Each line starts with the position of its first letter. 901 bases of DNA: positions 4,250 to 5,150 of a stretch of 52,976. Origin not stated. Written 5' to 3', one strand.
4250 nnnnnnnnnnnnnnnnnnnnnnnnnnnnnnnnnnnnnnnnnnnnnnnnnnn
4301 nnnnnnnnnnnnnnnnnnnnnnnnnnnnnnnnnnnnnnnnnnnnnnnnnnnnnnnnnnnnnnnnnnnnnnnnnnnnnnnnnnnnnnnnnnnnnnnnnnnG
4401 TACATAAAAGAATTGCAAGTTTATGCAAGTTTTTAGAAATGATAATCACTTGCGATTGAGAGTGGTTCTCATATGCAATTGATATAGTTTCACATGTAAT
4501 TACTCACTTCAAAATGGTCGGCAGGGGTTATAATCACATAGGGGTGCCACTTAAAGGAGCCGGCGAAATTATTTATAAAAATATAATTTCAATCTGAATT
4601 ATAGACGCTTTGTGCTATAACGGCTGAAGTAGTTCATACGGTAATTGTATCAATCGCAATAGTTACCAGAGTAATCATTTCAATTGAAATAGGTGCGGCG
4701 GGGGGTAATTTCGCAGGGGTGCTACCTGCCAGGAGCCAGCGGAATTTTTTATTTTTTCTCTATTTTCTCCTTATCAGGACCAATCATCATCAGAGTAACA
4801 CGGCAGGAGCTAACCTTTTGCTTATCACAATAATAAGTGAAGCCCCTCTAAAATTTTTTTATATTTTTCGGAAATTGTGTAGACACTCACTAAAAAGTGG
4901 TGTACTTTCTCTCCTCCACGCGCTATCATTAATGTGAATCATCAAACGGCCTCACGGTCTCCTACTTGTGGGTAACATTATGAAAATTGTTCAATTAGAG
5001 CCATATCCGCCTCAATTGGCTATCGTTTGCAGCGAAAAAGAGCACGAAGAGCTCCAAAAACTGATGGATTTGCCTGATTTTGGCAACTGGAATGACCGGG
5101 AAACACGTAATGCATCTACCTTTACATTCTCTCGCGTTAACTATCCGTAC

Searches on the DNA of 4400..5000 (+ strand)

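Call 27: search_dna_similar(query=window:4400-5000:+, collection=phages, mode=distant, max_rows=60)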
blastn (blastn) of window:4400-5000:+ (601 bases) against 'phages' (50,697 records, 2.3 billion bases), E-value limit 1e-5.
Records with a match: 61; places in all: 65; records where one place covers at least 80% of the query: 55.
Best place of each record, by identity: 95-99% 38; 90-95% 8; 60-80% 15.
By first word of the organism name: Salmonella 46; Escherichia 11; Listeria 1; Phage 1; Klebsiella 1; Erwinia 1.
By host as written in the record: Salmonella enterica subsp. enterica serovar Enteritidis PT1 14; - 6; Salmonella enterica 5; Escherichia coli 3; Salmonella enterica subsp. enterica serovar Enteritidis ST11 3; Salmonella sp. 3; Salmonella enterica Infantis 2; Salmonella enterica subsp. enterica serovar Bredney 2; and 20 more.
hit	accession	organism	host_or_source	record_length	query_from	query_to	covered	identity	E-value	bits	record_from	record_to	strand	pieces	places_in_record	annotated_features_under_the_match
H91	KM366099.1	Salmonella phage BP63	Salmonella enterica Infantis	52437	1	601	100%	97.8%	0e+0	1022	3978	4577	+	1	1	hypothetical protein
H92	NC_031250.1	Salmonella phage BP63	Salmonella enterica Infantis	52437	1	601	100%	97.8%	0e+0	1022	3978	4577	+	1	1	hypothetical protein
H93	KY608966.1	Escherichia phage CF2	Escherichia coli str. K-12 substr. ...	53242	1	601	100%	97.7%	0e+0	1021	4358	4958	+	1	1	record has no annotation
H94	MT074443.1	Salmonella phage zoltan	Salmonella enterica subsp. enterica ...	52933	1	601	100%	96.8%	0e+0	999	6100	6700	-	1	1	hypothetical protein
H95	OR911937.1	Escherichia phage vB_EcoM_SD350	Escherichia coli LCU-Ecoli405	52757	1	601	100%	96.8%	0e+0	999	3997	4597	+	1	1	hypothetical protein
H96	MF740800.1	Salmonella phage vB_SenM_PA13076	Salmonella enterica subsp. enterica ...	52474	1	601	100%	96.7%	0e+0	993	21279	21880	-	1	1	hypothetical protein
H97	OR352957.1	Escherichia phage AV127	Escherichia coli ESBL188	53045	1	601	100%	96.5%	0e+0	988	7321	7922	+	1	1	hypothetical protein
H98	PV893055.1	Escherichia phage vB_EcoBD_211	Escherichia coli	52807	1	601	100%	96.3%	0e+0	984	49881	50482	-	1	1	record has no annotation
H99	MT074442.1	Salmonella phage ciri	Salmonella enterica subsp. enterica ...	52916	1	601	100%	96.3%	0e+0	984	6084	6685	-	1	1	hypothetical protein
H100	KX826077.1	Salmonella phage UPF_BP2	Salmonella enterica subsp. enterica ...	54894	1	601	100%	96.2%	0e+0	981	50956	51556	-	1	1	hypothetical protein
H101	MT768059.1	Escherichia phage vB_EcoM_swi3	-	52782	1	601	100%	96.2%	0e+0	981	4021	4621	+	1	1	hypothetical protein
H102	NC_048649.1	Salmonella phage UPF_BP2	Salmonella enterica subsp. enterica ...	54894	1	601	100%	96.2%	0e+0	981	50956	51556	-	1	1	hypothetical protein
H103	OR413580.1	Salmonella phage SPLA2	Salmonella enterica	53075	1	600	100%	96.2%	0e+0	980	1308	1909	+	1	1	hypothetical protein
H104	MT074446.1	Salmonella phage triss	Salmonella enterica subsp. enterica ...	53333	1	601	100%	95.8%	0e+0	972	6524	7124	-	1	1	hypothetical protein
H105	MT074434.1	Salmonella phage emiel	Salmonella enterica subsp. enterica ...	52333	1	601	100%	95.7%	0e+0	966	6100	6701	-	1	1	hypothetical protein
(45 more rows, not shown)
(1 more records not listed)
